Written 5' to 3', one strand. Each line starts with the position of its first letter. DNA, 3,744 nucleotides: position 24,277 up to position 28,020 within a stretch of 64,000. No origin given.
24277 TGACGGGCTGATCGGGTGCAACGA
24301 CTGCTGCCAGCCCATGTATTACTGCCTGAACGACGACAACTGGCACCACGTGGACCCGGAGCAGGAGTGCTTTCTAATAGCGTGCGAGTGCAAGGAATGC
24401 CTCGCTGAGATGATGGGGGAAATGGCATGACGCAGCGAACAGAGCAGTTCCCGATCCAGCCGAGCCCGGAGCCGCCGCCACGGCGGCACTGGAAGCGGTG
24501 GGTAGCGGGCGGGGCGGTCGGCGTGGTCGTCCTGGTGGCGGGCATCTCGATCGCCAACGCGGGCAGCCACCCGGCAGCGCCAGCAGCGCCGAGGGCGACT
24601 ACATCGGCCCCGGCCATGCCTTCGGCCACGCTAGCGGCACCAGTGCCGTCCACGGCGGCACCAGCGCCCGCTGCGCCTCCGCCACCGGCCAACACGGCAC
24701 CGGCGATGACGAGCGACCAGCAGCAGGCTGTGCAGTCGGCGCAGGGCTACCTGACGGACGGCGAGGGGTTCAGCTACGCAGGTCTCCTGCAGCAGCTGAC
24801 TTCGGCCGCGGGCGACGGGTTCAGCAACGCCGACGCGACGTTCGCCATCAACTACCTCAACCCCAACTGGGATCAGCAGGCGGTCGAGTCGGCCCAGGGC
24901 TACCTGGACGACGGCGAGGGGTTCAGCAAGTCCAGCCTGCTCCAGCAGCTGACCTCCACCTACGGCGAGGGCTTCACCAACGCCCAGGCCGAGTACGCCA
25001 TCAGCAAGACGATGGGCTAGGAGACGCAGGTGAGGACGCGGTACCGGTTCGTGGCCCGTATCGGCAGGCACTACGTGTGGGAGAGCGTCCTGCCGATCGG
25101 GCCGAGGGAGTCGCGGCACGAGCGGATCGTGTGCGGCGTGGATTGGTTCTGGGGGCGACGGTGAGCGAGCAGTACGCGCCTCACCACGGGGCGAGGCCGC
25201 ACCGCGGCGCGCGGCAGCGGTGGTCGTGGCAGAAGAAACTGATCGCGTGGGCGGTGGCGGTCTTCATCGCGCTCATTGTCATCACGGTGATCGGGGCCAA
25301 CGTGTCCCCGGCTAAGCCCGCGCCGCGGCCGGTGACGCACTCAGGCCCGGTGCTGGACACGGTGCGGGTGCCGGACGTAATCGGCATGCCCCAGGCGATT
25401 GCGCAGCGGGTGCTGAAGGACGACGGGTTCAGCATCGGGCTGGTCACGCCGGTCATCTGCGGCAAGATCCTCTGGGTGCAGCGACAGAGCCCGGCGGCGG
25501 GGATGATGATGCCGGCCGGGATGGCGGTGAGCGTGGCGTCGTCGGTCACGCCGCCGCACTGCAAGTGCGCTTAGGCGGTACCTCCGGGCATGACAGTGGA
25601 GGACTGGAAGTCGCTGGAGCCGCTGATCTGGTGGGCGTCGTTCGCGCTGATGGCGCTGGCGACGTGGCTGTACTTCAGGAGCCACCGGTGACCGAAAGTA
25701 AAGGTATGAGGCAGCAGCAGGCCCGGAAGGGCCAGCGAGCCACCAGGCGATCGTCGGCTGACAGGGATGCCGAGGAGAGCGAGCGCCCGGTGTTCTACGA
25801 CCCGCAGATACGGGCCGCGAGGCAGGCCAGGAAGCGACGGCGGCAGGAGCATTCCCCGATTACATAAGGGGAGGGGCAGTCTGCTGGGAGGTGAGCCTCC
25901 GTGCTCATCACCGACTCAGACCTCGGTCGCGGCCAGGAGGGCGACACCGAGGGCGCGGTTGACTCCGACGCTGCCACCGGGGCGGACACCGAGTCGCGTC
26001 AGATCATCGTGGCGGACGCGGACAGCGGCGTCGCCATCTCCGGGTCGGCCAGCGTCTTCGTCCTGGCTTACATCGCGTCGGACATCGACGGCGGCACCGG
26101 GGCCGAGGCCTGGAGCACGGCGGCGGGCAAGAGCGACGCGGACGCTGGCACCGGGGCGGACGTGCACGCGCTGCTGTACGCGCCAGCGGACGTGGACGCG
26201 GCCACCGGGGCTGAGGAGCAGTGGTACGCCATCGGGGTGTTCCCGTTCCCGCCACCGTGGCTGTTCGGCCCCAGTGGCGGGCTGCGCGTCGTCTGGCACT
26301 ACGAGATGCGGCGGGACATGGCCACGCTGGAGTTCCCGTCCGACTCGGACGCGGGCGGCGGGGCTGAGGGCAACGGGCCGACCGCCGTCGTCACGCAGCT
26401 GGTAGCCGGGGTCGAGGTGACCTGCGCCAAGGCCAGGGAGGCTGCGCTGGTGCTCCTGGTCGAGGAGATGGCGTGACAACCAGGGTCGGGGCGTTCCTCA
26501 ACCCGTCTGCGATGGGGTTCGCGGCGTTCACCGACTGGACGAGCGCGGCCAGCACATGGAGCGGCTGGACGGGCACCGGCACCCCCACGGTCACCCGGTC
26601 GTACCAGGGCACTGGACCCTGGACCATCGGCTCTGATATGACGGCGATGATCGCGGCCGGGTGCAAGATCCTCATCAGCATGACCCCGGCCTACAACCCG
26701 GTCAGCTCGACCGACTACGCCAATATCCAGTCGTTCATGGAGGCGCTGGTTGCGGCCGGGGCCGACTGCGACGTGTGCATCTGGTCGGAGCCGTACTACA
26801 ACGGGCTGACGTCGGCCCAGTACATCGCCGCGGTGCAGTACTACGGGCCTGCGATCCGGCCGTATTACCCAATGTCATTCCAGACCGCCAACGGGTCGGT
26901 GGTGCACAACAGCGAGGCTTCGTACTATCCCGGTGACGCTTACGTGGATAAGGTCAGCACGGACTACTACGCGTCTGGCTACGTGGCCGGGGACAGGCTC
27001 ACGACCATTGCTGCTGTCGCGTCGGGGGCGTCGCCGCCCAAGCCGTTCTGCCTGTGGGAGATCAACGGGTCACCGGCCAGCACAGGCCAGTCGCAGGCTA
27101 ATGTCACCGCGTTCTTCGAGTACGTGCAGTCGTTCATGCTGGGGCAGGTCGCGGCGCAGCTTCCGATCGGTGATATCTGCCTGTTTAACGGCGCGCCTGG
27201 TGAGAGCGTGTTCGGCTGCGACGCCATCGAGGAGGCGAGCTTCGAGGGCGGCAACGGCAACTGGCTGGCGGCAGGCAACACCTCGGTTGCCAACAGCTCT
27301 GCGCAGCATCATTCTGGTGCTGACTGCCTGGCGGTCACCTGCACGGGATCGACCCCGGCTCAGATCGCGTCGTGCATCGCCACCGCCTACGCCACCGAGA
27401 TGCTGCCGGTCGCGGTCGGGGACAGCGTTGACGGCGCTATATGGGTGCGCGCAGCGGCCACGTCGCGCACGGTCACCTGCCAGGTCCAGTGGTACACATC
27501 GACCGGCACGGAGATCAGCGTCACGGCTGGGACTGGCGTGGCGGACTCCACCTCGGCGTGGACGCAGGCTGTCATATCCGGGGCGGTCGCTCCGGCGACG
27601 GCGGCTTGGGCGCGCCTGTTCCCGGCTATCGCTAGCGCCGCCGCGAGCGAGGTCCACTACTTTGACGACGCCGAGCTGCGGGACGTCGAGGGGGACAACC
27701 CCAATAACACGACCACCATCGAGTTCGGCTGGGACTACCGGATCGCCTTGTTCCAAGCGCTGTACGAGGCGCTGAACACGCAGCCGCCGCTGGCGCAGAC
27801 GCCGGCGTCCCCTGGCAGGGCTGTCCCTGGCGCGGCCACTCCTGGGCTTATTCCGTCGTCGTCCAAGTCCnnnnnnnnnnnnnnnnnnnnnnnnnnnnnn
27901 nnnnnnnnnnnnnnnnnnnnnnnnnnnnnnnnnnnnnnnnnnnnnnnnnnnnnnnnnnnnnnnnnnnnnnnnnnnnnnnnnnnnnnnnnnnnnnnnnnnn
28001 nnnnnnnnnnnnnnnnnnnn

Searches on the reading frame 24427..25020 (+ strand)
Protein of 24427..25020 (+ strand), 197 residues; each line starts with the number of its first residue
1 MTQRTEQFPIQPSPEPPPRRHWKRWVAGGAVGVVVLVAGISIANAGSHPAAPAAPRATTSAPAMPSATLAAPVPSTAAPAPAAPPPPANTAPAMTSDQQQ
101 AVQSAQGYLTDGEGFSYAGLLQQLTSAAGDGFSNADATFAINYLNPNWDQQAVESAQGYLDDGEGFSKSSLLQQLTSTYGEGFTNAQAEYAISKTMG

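Call 12: search_protein_families(library=phrogs, proteins=[window:24427-25020:+], max_evalue=0.001)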
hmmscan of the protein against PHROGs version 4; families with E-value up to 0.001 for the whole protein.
window:24427-25020:+ (197 aa): 3 families
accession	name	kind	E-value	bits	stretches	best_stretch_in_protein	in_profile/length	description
phrog_4980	-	moron, auxiliary metabolic gene and host takeover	1.3e-34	120.7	1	19-194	17-178/181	superinfection exclusion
phrog_15667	-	moron, auxiliary metabolic gene and host takeover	3.7e-25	90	1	66-194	78-203/208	superinfection exclusion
phrog_13294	-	other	1.1e-06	29.2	1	105-193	212-292/294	lipoprotein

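Call 13: search_protein_families(library=pfam, proteins=[window:24427-25020:+], max_evalue=0.01)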
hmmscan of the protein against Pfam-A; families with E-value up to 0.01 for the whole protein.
window:24427-25020:+ (197 aa): 1 family
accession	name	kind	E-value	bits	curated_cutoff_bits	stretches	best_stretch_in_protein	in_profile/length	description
PF07553.16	Lipoprotein_Ltp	-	1.5e-29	102.3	23.2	2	147-193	1-46/48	Host cell surface-exposed lipoprotein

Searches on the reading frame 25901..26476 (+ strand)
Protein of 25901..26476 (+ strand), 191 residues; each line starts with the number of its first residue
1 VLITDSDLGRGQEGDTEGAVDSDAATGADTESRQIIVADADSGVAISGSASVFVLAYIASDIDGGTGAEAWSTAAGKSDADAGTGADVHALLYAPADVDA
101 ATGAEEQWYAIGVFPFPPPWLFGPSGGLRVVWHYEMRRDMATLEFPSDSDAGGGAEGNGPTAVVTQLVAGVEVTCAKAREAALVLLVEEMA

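Call 12: search_protein_families(library=phrogs, proteins=[window:25901-26476:+], max_evalue=0.001)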
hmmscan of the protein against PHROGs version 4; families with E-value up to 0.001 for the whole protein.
window:25901-26476:+ (191 aa): 0 families

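Call 13: search_protein_families(library=pfam, proteins=[window:25901-26476:+], max_evalue=0.01)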
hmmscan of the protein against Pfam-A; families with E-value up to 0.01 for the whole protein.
window:25901-26476:+ (191 aa): 0 families

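Call 25: search_protein_families(library=ncbifam, proteins=[window:25901-26476:+], max_evalue=1)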
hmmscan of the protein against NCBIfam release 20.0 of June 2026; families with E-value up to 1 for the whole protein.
window:25901-26476:+ (191 aa): 4 families
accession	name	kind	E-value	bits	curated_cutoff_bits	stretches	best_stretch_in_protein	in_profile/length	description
NF033845.1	MSCRAMM_ClfB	exception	0.039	11.9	999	1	16-82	596-646/871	MSCRAMM family adhesin clumping factor ClfB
NF033609.2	MSCRAMM_ClfA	exception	0.057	11.1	1150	1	9-87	591-653/934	MSCRAMM family adhesin clumping factor ClfA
NF012181.0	MSCRAMM_SdrD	exception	0.097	10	2500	1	14-87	1252-1325/1379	MSCRAMM family adhesin SdrD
NF000535.3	MSCRAMM_SdrC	exception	0.1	10.6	1700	1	15-83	827-905/963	MSCRAMM family adhesin SdrC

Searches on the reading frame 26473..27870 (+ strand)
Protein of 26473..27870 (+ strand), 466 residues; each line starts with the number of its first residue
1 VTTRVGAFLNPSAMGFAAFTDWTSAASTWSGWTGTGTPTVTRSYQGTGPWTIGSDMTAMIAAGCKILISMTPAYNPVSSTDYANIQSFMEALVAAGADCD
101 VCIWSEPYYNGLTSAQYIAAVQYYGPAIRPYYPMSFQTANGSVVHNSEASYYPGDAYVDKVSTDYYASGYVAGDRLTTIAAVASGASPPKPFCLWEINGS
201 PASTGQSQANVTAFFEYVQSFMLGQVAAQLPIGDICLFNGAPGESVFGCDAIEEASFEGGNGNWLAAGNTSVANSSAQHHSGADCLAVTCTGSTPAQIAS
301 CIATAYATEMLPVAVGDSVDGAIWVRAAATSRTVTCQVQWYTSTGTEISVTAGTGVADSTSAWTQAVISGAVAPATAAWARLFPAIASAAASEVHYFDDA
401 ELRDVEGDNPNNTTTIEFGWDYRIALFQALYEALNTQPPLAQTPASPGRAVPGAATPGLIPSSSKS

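Call 100: search_solved_structures(query=window:26473-27870:+, max_evalue=1)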
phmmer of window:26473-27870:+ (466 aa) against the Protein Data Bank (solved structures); distinct sequences matched with E-value up to 1: 3.
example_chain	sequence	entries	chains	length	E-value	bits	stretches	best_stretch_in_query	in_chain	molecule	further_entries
12nx_A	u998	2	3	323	0.023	16.7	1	147-199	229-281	Glycoside hydrolase family 26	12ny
12nq_A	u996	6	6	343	0.69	11.9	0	136-240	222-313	Glycoside hydrolase family 26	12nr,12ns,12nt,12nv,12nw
12nu_A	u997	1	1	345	0.7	11.8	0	136-240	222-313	Glycoside hydrolase family 26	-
